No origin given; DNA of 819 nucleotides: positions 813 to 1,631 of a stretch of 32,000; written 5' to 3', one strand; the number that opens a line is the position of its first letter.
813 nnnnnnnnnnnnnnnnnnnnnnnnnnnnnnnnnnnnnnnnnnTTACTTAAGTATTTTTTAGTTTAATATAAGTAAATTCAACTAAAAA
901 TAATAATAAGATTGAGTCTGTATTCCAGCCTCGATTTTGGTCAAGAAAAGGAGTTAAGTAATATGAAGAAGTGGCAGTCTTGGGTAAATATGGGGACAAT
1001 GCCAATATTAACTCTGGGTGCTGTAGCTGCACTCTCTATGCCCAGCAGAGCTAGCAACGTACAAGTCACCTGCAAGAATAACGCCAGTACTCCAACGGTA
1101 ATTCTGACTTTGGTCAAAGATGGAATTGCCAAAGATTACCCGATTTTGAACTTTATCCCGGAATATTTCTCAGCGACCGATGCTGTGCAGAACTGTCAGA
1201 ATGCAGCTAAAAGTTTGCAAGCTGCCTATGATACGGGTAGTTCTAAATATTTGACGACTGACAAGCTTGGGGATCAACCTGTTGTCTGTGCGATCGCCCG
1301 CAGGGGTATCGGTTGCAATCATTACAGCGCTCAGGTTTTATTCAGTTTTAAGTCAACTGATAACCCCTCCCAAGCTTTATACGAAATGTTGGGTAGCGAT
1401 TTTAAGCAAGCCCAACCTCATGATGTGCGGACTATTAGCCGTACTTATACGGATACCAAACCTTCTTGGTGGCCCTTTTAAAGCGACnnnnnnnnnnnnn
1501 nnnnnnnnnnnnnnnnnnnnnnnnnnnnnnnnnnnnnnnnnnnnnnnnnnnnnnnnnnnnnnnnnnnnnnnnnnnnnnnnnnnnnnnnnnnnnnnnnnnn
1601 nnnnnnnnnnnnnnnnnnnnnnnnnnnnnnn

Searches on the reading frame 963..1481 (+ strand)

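Call 62: search_protein_families(library=pfam, proteins=[window:963-1481:+], max_evalue=0.001)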
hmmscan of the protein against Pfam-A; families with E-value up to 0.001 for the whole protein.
window:963-1481:+ (172 aa): 1 family
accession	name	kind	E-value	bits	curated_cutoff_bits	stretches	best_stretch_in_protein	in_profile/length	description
PF14218.11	COP23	-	8.9e-16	58.3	27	1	36-158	3-124/138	Circadian oscillating protein COP23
